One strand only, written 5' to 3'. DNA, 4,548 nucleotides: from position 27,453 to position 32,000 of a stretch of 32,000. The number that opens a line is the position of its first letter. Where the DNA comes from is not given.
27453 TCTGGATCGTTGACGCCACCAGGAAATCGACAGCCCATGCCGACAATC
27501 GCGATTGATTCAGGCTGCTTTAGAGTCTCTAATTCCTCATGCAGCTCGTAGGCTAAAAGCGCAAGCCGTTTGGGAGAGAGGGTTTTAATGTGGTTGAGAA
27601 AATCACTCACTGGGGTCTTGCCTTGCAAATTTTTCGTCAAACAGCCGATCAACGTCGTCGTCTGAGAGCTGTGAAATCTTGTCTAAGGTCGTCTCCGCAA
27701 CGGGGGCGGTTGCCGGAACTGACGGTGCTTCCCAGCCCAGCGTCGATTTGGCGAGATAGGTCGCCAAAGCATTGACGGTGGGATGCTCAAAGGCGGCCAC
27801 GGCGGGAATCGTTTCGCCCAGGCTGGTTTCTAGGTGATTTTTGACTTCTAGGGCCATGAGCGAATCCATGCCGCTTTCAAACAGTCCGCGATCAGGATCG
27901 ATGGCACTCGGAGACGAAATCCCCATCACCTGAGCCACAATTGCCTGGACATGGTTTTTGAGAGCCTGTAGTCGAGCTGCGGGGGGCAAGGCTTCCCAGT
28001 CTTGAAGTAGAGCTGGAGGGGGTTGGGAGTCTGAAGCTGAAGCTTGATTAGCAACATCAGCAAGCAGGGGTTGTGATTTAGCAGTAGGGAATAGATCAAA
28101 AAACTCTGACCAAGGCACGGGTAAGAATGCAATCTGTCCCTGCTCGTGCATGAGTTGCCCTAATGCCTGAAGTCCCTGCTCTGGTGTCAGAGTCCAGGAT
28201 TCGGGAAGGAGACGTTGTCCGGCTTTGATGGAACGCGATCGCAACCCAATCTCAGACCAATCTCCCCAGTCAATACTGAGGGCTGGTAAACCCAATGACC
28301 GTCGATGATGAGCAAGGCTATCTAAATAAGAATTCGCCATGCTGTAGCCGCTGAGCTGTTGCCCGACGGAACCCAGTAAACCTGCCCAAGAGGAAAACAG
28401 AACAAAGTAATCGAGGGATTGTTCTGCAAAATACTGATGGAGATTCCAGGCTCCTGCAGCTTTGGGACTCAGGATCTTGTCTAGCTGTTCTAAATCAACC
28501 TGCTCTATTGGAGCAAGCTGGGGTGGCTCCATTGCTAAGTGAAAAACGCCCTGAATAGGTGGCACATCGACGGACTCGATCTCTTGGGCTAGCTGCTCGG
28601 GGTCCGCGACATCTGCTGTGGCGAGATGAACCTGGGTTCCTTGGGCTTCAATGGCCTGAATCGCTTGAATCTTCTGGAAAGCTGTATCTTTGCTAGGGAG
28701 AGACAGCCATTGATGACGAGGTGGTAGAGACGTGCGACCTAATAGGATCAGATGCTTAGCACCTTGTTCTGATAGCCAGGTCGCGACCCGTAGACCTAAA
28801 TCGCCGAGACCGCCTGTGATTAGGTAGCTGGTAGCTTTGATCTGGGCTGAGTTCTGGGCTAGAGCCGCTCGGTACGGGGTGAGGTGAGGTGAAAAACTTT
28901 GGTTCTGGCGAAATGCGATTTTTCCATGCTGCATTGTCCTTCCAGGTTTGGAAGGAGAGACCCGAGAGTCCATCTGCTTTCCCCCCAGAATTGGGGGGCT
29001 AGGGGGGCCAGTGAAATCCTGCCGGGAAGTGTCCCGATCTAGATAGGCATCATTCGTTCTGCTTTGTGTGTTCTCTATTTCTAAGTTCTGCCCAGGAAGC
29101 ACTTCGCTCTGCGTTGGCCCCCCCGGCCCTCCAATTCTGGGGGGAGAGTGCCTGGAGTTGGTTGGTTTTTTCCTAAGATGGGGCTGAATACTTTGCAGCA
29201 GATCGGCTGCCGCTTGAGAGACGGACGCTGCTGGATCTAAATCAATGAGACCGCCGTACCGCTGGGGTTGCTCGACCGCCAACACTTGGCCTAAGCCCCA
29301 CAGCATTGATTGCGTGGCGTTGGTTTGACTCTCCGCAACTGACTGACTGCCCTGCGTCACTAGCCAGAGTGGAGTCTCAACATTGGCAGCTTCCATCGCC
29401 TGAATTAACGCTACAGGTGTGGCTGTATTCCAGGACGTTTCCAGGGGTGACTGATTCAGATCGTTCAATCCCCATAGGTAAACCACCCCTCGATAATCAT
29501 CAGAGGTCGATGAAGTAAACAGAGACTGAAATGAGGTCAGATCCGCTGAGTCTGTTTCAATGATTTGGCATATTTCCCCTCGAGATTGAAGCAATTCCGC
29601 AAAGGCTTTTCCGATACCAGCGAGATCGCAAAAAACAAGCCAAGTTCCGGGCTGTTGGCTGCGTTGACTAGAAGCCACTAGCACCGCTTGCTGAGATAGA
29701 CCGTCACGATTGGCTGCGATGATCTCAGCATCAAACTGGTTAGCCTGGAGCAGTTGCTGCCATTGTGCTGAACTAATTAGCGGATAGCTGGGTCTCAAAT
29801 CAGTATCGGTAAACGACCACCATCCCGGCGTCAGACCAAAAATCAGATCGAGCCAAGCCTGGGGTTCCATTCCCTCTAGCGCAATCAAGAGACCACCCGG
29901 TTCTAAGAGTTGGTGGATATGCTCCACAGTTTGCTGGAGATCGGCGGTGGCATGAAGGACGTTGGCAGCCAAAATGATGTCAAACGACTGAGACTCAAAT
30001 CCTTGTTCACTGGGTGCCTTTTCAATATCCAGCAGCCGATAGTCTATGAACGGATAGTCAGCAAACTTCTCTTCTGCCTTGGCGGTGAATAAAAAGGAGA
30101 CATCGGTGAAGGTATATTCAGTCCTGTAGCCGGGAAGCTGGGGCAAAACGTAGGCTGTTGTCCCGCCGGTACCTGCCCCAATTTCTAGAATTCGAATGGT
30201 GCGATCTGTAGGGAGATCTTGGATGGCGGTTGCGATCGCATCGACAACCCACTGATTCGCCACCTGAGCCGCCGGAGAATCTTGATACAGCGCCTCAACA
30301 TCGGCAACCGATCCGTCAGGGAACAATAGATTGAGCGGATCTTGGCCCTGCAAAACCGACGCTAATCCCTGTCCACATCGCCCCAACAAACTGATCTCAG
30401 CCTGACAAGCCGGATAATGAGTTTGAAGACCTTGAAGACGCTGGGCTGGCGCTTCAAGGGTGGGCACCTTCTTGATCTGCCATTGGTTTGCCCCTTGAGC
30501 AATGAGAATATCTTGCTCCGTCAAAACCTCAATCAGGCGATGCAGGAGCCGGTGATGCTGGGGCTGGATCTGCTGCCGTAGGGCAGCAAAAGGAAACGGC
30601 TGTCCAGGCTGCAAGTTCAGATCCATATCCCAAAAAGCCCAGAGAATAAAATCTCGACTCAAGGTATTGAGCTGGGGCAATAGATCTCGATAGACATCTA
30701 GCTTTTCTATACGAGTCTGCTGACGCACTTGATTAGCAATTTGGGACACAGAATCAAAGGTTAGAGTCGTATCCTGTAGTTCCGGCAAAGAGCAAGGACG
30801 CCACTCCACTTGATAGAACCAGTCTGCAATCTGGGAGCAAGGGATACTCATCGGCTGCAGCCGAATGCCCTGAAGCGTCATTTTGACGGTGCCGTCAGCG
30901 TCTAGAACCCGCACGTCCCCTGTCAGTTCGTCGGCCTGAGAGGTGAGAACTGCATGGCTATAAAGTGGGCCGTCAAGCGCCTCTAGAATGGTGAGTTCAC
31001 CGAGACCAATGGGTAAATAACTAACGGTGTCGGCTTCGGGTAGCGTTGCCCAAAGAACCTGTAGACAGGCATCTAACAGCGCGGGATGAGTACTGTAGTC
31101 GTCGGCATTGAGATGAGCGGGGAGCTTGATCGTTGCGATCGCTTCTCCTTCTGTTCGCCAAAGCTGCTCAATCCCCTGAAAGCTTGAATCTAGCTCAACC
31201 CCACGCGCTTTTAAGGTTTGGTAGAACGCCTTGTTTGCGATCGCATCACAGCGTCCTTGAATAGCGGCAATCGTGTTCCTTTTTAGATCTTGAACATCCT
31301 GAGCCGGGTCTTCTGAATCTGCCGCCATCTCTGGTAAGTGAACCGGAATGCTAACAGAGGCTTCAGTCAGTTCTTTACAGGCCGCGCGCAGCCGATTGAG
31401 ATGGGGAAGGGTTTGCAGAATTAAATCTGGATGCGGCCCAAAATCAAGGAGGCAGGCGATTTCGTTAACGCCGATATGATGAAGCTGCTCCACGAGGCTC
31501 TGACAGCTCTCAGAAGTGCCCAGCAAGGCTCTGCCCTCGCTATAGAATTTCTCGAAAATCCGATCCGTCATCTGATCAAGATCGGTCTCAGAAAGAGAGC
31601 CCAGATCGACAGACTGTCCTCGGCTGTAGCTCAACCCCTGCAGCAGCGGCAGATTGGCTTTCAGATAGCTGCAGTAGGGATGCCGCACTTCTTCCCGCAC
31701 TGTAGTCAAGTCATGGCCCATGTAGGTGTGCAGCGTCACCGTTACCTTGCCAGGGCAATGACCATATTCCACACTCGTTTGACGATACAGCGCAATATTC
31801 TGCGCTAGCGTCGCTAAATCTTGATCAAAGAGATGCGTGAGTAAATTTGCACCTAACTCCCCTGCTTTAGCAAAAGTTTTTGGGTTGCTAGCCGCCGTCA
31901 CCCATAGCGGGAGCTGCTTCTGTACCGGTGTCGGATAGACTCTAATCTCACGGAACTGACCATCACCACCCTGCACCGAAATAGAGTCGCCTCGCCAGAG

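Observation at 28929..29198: Composite insertion of about 270 bp (about 90 aa) in the KR, with a compensatory double substitution preserving an element hairpin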

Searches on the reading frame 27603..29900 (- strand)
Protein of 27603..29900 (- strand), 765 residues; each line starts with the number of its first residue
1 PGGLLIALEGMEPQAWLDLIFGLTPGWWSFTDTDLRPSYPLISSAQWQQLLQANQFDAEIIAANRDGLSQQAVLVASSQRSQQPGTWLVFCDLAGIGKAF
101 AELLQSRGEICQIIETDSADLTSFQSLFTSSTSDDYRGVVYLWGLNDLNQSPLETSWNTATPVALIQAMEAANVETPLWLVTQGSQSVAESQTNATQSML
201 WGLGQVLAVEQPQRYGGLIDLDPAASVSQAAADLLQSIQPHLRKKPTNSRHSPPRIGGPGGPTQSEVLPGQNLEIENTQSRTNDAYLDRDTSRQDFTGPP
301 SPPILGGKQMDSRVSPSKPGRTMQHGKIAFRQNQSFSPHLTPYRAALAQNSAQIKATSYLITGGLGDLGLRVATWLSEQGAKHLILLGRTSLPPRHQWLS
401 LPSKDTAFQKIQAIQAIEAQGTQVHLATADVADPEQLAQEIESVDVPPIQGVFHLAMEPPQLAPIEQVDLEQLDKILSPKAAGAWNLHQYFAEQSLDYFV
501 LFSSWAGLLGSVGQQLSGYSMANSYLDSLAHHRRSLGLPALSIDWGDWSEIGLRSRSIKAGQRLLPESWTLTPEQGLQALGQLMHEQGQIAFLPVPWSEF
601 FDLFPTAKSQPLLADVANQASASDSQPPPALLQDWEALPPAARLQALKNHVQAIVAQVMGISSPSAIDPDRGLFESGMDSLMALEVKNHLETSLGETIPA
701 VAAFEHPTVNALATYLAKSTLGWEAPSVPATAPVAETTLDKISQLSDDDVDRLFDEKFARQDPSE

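Call 13: find_homologous_proteins(query=window:27603-29900:-)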
Query window:27603-29900:- (765 aa): 269 proteins with E <= 0.001 among 8000 candidates; the best 120 are listed.
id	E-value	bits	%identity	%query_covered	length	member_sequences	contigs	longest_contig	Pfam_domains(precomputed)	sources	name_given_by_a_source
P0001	0.0e+0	1037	64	99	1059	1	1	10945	PF13847.13,PF08659.17,PF13489.13,PF13649.13,PF00550.32,PF18558.9,PF08241.19,PF08242.19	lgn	-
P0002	6.7e-158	546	53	56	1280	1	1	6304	PF08659.17,PF00296.27,PF00550.32,PF14765.13,PF22953.4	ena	-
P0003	1.4e-108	383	34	96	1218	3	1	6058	PF13847.13,PF08659.17,PF13489.13,PF13649.13,PF00550.32,PF00106.32,PF18558.9,PF08241.19,PF08242.19,PF22953.4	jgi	jgi:NAD(P)-dependent dehydrogenase (short-subunit alcohol dehydrogenase family)/acyl carrier protein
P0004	5.5e-103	364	40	56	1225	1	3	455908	PF08659.17,PF00296.27,PF21394.4,PF00550.32,PF13561.13,PF14765.13,PF00106.32,PF23297.2,PF22953.4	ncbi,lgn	-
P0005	2.7e-99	352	36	51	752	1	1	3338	PF08659.17,PF13489.13,PF13649.13,PF00550.32,PF13561.13,PF00106.32,PF08241.19,PF08242.19,PF22953.4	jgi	jgi:NADP-dependent 3-hydroxy acid dehydrogenase YdfG/acyl carrier protein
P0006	3.7e-97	345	36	51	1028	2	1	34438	PF08659.17,PF13489.13,PF21394.4,PF00550.32,PF23297.2,PF18558.9,PF08241.19,PF22953.4,PF13847.13,PF13649.13,PF00106.32,PF08242.19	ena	-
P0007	2.4e-95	339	40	53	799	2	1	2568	PF08659.17,PF21394.4,PF00550.32,PF13561.13,PF14765.13,PF00106.32,PF23297.2,PF22953.4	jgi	jgi:NAD(P)-dependent dehydrogenase (short-subunit alcohol dehydrogenase family)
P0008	3.1e-94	335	33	55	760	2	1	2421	PF08659.17,PF00550.32,PF00106.32,PF22953.4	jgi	-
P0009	1.4e-92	330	36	57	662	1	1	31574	PF08659.17,PF21394.4,PF00550.32,PF00106.32,PF22953.4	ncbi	ncbi:beta-ketoacyl reductase, partial [Chloroflexota bacterium]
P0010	5.1e-92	328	34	52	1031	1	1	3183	PF08659.17,PF13489.13,PF13649.13,PF00550.32,PF06080.19,PF18558.9,PF08241.19,PF08242.19,PF22953.4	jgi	jgi:SAM-dependent methyltransferase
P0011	5.3e-92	328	34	57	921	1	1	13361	PF13847.13,PF08659.17,PF13489.13,PF13649.13,PF00550.32,PF13561.13,PF00106.32,PF01209.25,PF08241.19,PF08242.19,PF22953.4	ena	-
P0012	6.0e-92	328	38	55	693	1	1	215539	PF08659.17,PF00550.32,PF13561.13,PF00106.32,PF22953.4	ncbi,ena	-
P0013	1.4e-91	326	37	57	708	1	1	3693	PF08659.17,PF21394.4,PF00550.32,PF13561.13,PF00106.32,PF22953.4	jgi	jgi:acyl transferase domain-containing protein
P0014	4.0e-91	325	39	53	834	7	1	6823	PF08659.17,PF21394.4,PF00550.32,PF13561.13,PF14765.13,PF00106.32,PF23297.2,PF22953.4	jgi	jgi:NAD(P)-dependent dehydrogenase (short-subunit alcohol dehydrogenase family)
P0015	4.4e-89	318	32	52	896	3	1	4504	PF08659.17,PF13489.13,PF00550.32,PF13561.13,PF23297.2,PF08241.19,PF22953.4,PF13847.13,PF02719.22,PF13649.13,PF00106.32,PF01209.25,PF08242.19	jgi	jgi:SAM-dependent methyltransferase/short-subunit dehydrogenase/acyl carrier protein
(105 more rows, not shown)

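Call 16: find_encoding_contigs(protein=P0001, flank=10000)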
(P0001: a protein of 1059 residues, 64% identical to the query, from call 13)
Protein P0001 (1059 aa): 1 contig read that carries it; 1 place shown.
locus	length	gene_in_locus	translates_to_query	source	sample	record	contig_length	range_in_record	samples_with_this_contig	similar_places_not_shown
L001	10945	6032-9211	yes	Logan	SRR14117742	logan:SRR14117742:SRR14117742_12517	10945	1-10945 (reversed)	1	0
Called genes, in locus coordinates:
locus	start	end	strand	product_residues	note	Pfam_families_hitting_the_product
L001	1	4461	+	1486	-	?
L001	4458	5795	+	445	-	PF00296:Bac_luciferase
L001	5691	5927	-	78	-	-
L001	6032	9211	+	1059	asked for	PF18558:HTH_51 (faint), PF13489:Methyltransf_23, PF08241:Methyltransf_11, PF08242:Methyltransf_12, PF13649:Methyltransf_25, PF13847:Methyltransf_31 (weak), PF08659:KR, PF00550:PP-binding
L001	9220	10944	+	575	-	?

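Call 17: find_encoding_contigs(protein=P0002, flank=10000)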
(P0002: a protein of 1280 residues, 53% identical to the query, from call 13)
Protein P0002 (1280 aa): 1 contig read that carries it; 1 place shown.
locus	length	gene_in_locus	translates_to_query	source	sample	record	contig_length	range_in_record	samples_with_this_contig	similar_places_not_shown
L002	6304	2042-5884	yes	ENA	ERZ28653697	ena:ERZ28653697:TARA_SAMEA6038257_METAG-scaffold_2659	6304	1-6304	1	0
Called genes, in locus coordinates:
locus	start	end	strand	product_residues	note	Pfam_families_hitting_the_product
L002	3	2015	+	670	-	?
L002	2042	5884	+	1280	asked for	PF00296:Bac_luciferase, PF14765:PS-DH, PF22953:SpnB_Rossmann, PF08659:KR, PF00550:PP-binding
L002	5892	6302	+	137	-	?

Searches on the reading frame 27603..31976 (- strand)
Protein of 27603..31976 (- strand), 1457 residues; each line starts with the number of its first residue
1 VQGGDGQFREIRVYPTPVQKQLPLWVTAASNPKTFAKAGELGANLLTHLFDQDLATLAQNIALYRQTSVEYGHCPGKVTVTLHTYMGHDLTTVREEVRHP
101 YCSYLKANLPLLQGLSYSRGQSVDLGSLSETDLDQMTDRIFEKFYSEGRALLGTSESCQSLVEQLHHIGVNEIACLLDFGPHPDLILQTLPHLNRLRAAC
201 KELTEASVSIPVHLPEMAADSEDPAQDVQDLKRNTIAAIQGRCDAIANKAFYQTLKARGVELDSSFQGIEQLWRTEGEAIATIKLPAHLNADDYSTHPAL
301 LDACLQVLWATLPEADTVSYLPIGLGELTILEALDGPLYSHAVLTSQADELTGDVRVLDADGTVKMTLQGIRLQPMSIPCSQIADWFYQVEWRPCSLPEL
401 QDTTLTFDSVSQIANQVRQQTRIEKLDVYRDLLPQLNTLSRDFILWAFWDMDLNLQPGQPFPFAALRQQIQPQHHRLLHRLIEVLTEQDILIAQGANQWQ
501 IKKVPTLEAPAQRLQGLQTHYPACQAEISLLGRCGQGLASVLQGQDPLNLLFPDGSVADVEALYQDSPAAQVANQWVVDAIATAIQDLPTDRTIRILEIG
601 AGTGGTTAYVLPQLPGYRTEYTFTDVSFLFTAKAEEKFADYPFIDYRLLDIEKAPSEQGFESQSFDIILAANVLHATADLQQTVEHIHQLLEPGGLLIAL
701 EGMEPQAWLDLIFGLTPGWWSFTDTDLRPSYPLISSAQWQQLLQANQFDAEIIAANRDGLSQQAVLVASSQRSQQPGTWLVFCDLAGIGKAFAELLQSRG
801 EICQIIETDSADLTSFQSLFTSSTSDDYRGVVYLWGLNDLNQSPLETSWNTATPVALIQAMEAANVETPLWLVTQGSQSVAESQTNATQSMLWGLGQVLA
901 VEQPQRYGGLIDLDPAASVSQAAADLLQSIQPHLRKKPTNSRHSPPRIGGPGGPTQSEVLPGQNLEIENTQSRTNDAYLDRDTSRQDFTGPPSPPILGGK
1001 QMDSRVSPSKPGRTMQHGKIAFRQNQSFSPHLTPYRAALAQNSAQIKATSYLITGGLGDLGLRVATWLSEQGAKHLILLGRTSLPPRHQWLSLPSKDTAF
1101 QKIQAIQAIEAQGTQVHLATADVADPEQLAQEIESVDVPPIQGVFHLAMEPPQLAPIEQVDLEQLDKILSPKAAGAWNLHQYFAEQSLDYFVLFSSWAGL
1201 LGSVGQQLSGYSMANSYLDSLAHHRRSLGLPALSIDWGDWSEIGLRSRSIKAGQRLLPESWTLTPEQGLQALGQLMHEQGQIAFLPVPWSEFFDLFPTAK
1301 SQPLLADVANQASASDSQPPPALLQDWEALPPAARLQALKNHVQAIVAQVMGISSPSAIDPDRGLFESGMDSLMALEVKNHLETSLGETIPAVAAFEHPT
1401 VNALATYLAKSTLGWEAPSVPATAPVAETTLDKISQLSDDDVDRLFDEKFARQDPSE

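Call 10: search_protein_families(library=pfam, proteins=[window:27603-31976:-], max_evalue=0.01)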
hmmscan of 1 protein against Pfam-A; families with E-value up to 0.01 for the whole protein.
window:27603-31976:- (1457 aa): 14 families
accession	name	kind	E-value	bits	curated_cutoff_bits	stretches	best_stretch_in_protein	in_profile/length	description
PF08659.16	KR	-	8.8e-56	189.1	22.6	1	1050-1242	2-180/180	KR domain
PF14765.12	PS-DH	-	4.1e-31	108.2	23.7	1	245-376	16-159/166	Polyketide synthase dehydratase N-terminal domain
PF08242.18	Methyltransf_12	-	2.7e-21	76.5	30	1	597-697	1-98/98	Methyltransferase domain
PF00550.31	PP-binding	-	5.6e-16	59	20.8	1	1343-1408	3-67/67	Phosphopantetheine attachment site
PF08241.18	Methyltransf_11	-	1.5e-14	54.8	21.2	1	597-698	1-94/95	Methyltransferase domain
PF13649.12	Methyltransf_25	-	7.8e-13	49.4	27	1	596-695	1-97/97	Methyltransferase domain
PF00296.26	Bac_luciferase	-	1.8e-12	47.7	27.9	1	5-171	146-313/314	Luciferase-like monooxygenase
PF13489.12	Methyltransf_23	-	4.4e-11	43.2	27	1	581-749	9-160/164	Methyltransferase domain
PF13847.12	Methyltransf_31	-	3.5e-08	33.7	27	1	594-699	5-109/145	Methyltransferase domain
PF23297.2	ACP_SdgA_C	-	0.00011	22.7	27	1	1340-1410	12-81/95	Highly reducing polyketide synthase sdgA, C-terminal ACP domain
PF06080.18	DUF938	-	0.00017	21.9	27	1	578-697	11-135/202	Protein of unknown function (DUF938)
PF01209.24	Ubie_methyltran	-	0.00062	19.6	20.1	1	592-705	47-157/233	ubiE/COQ5 methyltransferase family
PF18558.8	HTH_51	-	0.00076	19.6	50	1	424-496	14-86/88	Methyltransferase, Helix-turn-helix domain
PF00106.31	adh_short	-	0.0088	16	26.6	0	1052-1180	4-116/195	short chain dehydrogenase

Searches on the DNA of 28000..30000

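Call 11: search_rna_families(source=window, start=28000, end=30000, threshold=evalue, max_evalue=1)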
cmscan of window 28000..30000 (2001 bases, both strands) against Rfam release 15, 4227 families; matches with E-value up to 1: 0.
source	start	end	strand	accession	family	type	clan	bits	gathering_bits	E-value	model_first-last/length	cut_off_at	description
